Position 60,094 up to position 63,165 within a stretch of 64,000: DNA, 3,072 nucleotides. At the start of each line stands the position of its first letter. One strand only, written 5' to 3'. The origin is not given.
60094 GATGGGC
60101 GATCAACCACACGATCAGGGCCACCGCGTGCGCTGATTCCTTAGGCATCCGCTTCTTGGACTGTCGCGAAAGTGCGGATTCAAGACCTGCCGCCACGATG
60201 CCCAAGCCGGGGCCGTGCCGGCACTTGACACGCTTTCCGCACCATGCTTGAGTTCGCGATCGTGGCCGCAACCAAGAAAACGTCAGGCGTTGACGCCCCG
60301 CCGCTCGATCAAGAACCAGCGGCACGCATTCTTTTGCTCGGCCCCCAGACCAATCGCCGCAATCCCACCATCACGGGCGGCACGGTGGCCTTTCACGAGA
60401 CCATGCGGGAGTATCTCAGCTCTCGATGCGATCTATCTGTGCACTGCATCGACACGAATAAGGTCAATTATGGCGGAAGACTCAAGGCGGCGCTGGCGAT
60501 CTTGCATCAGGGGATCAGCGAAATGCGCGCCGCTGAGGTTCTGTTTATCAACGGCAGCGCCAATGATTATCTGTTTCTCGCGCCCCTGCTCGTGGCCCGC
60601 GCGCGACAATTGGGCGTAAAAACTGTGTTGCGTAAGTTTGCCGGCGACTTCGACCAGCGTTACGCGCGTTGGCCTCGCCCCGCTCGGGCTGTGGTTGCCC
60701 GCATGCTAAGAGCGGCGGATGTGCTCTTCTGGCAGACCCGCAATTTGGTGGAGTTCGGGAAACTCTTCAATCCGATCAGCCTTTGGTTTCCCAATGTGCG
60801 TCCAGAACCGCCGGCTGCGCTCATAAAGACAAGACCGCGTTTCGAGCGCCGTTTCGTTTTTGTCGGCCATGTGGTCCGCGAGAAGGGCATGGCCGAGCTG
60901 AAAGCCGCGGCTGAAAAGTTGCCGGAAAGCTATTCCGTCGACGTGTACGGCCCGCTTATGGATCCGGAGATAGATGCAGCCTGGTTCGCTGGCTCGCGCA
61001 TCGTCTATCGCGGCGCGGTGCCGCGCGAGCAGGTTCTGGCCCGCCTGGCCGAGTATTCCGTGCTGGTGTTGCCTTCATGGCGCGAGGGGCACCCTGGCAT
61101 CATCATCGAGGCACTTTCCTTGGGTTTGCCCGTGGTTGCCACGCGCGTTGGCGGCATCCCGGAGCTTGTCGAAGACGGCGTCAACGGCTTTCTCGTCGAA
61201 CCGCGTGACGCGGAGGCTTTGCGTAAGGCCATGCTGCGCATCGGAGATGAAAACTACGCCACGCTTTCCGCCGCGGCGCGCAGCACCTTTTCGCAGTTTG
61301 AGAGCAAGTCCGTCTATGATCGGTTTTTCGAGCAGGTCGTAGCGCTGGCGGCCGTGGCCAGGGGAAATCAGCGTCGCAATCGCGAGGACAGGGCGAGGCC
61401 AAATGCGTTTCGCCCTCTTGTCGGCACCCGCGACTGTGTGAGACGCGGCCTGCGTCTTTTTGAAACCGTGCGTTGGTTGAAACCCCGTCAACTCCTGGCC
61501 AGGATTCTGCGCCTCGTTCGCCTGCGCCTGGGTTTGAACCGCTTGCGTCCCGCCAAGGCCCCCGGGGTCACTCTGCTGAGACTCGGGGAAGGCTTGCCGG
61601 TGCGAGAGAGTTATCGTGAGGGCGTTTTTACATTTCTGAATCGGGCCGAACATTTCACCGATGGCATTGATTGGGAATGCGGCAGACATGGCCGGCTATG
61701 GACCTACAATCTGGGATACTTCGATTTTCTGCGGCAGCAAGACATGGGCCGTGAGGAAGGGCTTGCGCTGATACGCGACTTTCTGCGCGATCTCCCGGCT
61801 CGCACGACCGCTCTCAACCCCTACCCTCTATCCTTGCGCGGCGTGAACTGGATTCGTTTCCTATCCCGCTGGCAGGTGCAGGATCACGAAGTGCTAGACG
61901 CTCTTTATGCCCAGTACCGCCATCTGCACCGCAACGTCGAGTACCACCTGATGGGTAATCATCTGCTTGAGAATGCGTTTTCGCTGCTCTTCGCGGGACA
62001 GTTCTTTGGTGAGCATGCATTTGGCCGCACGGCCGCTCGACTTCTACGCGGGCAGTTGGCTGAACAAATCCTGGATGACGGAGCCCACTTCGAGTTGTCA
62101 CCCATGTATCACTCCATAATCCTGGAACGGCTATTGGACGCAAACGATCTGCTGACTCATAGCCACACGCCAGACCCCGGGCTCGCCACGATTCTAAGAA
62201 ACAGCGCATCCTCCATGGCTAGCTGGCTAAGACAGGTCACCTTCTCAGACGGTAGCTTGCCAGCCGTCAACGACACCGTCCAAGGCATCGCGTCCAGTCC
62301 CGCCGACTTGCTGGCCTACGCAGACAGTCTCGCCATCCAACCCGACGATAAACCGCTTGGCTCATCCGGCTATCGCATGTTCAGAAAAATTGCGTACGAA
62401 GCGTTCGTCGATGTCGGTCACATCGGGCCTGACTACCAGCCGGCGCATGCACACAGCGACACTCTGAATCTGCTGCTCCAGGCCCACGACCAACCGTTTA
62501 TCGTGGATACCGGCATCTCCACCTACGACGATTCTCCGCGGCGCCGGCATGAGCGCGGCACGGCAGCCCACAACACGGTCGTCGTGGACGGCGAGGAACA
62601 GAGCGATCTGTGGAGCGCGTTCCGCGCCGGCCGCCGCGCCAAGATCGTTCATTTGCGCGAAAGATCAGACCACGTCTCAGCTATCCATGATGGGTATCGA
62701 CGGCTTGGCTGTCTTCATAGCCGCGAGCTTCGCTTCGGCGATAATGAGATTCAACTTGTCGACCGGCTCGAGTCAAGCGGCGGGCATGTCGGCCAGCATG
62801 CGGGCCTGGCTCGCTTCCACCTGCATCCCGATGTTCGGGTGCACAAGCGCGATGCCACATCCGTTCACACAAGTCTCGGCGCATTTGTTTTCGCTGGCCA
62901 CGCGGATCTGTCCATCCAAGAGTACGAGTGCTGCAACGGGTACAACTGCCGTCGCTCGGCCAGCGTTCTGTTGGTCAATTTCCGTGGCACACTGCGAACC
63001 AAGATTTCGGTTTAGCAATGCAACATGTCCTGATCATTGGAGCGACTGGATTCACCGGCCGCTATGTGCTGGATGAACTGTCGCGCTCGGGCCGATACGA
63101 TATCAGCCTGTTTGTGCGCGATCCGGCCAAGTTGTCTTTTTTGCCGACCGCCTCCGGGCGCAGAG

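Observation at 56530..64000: Abrupt compositional break: a glycan-modification island at about 45-55% GC abuts the 70% GC core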

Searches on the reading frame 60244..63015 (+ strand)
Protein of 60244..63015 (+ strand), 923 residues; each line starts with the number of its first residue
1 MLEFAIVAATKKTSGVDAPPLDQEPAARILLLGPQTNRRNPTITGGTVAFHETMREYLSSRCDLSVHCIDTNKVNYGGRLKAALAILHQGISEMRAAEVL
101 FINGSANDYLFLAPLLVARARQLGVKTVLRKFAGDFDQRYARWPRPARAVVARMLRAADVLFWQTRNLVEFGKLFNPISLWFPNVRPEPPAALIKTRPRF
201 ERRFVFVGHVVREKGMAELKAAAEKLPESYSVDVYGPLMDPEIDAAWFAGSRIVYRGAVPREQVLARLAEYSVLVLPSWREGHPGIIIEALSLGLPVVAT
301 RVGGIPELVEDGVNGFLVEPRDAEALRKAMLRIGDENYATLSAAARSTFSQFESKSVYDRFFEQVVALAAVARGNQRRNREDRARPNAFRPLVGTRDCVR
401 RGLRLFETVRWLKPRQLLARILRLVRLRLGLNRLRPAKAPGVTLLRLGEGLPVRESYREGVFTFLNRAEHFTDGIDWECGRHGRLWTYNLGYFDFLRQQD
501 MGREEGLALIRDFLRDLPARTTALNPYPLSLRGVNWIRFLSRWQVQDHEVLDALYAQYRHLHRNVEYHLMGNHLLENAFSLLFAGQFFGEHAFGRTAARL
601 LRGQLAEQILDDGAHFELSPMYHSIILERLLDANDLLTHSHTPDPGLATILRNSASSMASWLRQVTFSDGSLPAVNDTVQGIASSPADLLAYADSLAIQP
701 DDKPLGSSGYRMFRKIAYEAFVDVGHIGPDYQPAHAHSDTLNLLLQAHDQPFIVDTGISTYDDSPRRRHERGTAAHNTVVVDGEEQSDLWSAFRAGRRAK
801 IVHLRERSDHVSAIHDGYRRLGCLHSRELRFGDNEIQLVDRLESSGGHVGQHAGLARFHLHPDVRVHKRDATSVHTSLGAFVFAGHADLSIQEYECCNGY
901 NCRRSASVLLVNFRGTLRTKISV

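Call 6: search_protein_families(library=pfam, proteins=[window:60244-63015:+])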
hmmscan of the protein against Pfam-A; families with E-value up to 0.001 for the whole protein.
window:60244-63015:+ (923 aa): 5 families
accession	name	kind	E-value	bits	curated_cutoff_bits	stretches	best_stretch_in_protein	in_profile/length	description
PF07940.18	Hepar_II_III_C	-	5.7e-46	157.4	24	1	700-915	4-227/237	Heparinase II/III-like, C-terminal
PF13692.12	Glyco_trans_1_4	-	7.9e-26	91.4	27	1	202-333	2-139/142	Glycosyl transferases group 1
PF00534.26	Glycos_transf_1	-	3.3e-21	76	26.4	1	201-334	15-156/172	Glycosyl transferases group 1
PF16889.11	Hepar_II_III_N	-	5.4e-13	49.4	22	1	552-684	186-319/340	Heparinase II/III N-terminus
PF20706.3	GT4-conflict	-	6.4e-05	22.5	26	1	261-316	272-327/385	Family 4 Glycosyltransferase in conflict systems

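Call 9: find_encoding_contigs(protein=window:60244-63015:+, flank=10000, max_places=6)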
Protein window:60244-63015:+ (923 aa): no gene with exactly this product is on record in the collection.

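Call 28: search_protein_families(library=ncbifam, max_evalue=0.00001, proteins=[window:60244-63015:+])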
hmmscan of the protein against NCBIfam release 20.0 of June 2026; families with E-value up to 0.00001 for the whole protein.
window:60244-63015:+ (923 aa): 22 families
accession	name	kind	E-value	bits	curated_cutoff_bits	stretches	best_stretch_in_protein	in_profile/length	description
NF047684.1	TeichurnBiosyTuaC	equivalog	1.1e-23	83.8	550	1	201-339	219-357/391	teichuronic acid biosynthesis protein TuaC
NF041876.1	EPS_EpsE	equivalog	1.2e-20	74.2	400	1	252-349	277-376/389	exopolysaccharide biosynthesis GT4 family glycosyltransferase EpsE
TIGR03088.1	stp2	hypoth_equivalog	6.9e-19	68.1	409.05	1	261-348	263-352/374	TIGR03088 family PEP-CTERM/XrtA system glycosyltransferase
TIGR02149.1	glgA_Coryne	subfamily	1.5e-15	57.2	302.4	1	204-325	207-340/391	glycogen synthase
NF053787.1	GlcN_PG_synth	equivalog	1.1e-14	54.1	480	1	202-360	198-351/361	N-acetylglucosaminyl phosphatidylglycerol synthase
TIGR04348.1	TIGR04348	equivalog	3.5e-14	52.6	300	1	203-352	139-295/310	selenoneine biosynthesis selenosugar synthase SenB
TIGR03999.1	thiol_BshA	equivalog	9.5e-13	47.8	273.7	1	268-361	270-366/375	N-acetyl-alpha-D-glucosaminyl L-malate synthase BshA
TIGR03449.1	mycothiol_MshA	equivalog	8.7e-11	41.3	462.5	1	252-347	285-382/406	D-inositol-3-phosphate glycosyltransferase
NF007396.0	PRK09922.1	equivalog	1.2e-09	37.5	385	1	202-365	183-355/361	lipopolysaccharide 1,6-galactosyltransferase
NF045573.1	Hepsulflyase_CFB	equivalog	6.1e-09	34.7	700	1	565-678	225-341/651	heparin-sulfate lyase HepC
NF038229.1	Glyco4_Geo_Pelo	equivalog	7.3e-09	35.1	400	1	223-366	183-337/338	GPMC system family 4 glycosyltransferase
TIGR04047.1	MSMEG_0565_glyc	hypoth_equivalog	8.2e-09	35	259.85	1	251-352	257-358/373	MSMEG_0565 family glycosyltransferase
TIGR04005.1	wcaL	equivalog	8.5e-09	34.8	537.6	1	257-347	285-384/406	colanic acid biosynthesis glycosyltransferase WcaL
TIGR02470.1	sucr_synth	equivalog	5.8e-08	31.3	810.4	1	275-370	648-746/784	sucrose synthase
NF047880.1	glyco_SdgA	exception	1.2e-07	30.7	800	1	263-361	382-483/488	serine-aspartate repeat adhesin O-glycosyltransferase SdgA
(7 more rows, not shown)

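Call 29: find_homologous_proteins(query=window:60244-63015:+, max_evalue=1e-20)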
Query window:60244-63015:+ (923 aa): 10 proteins with E <= 1e-20 among 8000 candidates.
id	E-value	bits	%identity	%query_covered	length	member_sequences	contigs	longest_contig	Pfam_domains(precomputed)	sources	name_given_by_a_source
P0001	0.0e+0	2102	99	100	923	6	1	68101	PF00534.27,PF16889.12,PF13692.13,PF07940.19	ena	-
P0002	6.3e-43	165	25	67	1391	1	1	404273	PF00534.27,PF13579.13,PF16889.12,PF13524.13,PF13439.13,PF20706.4,PF13692.13,PF07940.19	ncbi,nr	ncbi:MAG: glycosyltransferase [Candidatus Gorgyraea atricola]|nr:glycosyltransferase [Candidatus Gor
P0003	2.9e-33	133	23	69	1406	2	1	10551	PF00534.27,PF13579.13,PF16889.12,PF13524.13,PF13439.13,PF20706.4,PF13692.13,PF07940.19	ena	-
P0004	1.4e-32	131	26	49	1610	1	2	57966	PF00534.27,PF13579.13,PF16889.12,PF13524.13,PF13439.13,PF20706.4,PF13692.13,PF07940.19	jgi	jgi:glycosyltransferase involved in cell wall biosynthesis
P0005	1.2e-26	111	38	12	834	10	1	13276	PF00534.27,PF13524.13,PF13439.13,PF20706.4,PF13692.13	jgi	jgi:glycosyltransferase involved in cell wall biosynthesis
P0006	5.3e-26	109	41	14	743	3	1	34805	PF00534.27,PF13579.13,PF13524.13,PF13439.13,PF20706.4,PF13692.13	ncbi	ncbi:MAG: glycosyltransferase family 4 protein [Gaiellaceae bacterium]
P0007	6.6e-24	102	54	9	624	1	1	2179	PF00534.27,PF13524.13,PF13439.13,PF20706.4,PF13692.13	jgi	jgi:glycosyltransferase involved in cell wall biosynthesis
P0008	7.0e-24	102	51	8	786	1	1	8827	PF00534.27,PF13477.13,PF13579.13,PF13524.13,PF13439.13,PF20706.4,PF13692.13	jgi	jgi:sugar transferase (PEP-CTERM/EpsH1 system associated)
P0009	7.1e-24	102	51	8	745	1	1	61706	PF00534.27,PF13477.13,PF13579.13,PF13524.13,PF13439.13,PF20706.4,PF13692.13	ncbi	ncbi:glycosyltransferase [Candidatus Omnitrophota bacterium]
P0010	7.7e-21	92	46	11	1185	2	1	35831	PF00534.27,PF27533.1,PF13579.13,PF13524.13,PF13439.13,PF20706.4,PF13692.13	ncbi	-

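Call 30: find_related_loci(query=window:60244-63015:+, collection=metagenome_contigs, flank=10000)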
Query window:60244-63015:+ (923 aa) in metagenome_contigs; peptide patterns used: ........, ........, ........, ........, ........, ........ (x = any residue, [..] = any of these).
150 stretches matched a pattern; 1 encode a relative of the query (tblastn E <= 1e-3); 1 distinct loci.
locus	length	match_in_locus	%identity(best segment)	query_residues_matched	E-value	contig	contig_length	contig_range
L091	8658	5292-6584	28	433-849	6e-23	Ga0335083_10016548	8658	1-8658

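Call 43: search_solved_structures(query=window:60244-63015:+, max_evalue=0.001)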
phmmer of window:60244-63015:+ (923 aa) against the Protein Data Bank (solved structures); distinct sequences matched with E-value up to 0.001: 27.
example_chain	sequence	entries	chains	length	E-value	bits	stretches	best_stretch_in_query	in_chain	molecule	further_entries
8dvw_A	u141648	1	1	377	1.2e-13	53.4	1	155-363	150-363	N, N'-diacetylbacillosaminyl-diphospho-undecaprenol alpha-1,3-N-acetylgalactosaminyltransf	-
8dqd_A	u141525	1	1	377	1.2e-13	53.4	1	155-363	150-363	N, N'-diacetylbacillosaminyl-diphospho-undecaprenol alpha-1,3-N-acetylgalactosaminyltransf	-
8dvz_A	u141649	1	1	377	1.6e-13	52.9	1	155-363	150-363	N, N'-diacetylbacillosaminyl-diphospho-undecaprenol alpha-1,3-N-acetylgalactosaminyltransf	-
5ze7_B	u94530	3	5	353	7.6e-13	50.7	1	198-350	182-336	UDP-glucose:tetrahydrobiopterin glucosyltransferase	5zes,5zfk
5zer_A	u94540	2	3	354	7.6e-13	50.7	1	198-350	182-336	UDP-glucose:tetrahydrobiopterin glucosyltransferase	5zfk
6kih_A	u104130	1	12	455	1.5e-09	39.8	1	198-338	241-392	Tll1590 protein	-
6tvp_A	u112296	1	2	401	3.2e-09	38.7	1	179-326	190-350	Alpha-maltose-1-phosphate synthase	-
2jjm_A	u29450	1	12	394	3.3e-09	38.6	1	261-361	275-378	GLYCOSYL TRANSFERASE, GROUP 1 FAMILY PROTEIN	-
5d00_A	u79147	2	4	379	3.3e-09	38.6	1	270-367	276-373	N-acetyl-alpha-D-glucosaminyl L-malate synthase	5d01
3mbo_A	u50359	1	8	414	3.6e-09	38.5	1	261-361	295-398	Glycosyltransferase, group 1 family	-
9v0l_A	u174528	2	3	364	6.2e-09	37.7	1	204-366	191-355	tetrahydrobiopterin glucosyltransferases | tetrahydrobiopterin glucosyltransferase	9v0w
4xso_B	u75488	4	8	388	5.4e-07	31.3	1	283-353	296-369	Alr3699 protein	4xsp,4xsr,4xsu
7qsg_A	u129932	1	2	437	5.7e-06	27.9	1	251-335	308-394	D-inositol 3-phosphate glycosyltransferase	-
3c4q_A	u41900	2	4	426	1.1e-05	26.9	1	255-338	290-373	Predicted glycosyltransferases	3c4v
3c48_A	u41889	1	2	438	1.2e-05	26.9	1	255-338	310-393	Predicted glycosyltransferases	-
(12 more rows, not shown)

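Call 67: search_protein_representatives(protein=window:60244-63015:+)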
Query: 923 residues. Proteins with E-value up to 0.001 (for the whole library): 182770; up to 1e-10: 19460; up to 1e-30: 3012. The best 150 are listed.
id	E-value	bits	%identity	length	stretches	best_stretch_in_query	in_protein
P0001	0.0e+00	2102.0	99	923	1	1-923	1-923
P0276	1.0e-136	473.9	41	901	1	203-921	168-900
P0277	1.1e-129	450.7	43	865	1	402-921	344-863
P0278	1.6e-127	443.4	45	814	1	391-923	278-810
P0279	1.3e-126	440.4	42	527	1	404-921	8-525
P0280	5.1e-122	425.2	46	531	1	456-922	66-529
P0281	5.4e-122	425.1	43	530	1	399-922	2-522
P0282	2.0e-121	423.3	43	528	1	404-922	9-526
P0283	3.4e-121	422.5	44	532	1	404-921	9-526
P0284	4.1e-121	422.2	44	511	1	406-921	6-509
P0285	2.2e-120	419.8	41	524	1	404-921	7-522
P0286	3.0e-117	409.4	43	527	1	444-922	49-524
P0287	1.7e-116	407.0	42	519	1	408-922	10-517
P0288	6.2e-116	405.1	41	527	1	403-922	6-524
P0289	6.2e-116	405.1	40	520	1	401-922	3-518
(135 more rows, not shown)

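Call 74: search_protein_families(library=padloc, proteins=[window:60244-63015:+], max_evalue=0.001)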
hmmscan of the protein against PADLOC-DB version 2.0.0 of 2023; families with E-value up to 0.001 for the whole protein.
window:60244-63015:+ (923 aa): 0 families

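Call 75: search_protein_families(library=phrogs, proteins=[window:60244-63015:+], max_evalue=0.00001)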
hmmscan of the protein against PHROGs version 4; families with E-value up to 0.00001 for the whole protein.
window:60244-63015:+ (923 aa): 3 families
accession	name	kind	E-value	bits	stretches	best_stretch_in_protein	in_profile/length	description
phrog_2170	-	moron, auxiliary metabolic gene and host takeover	2.5e-12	47.6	1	202-319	180-303/374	glycosyltransferase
phrog_26352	-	unknown function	8.8e-07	29.1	1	203-377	172-344/346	-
phrog_21308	-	other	1.4e-06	27.7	1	269-332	322-386/735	radical SAM domain-containing protein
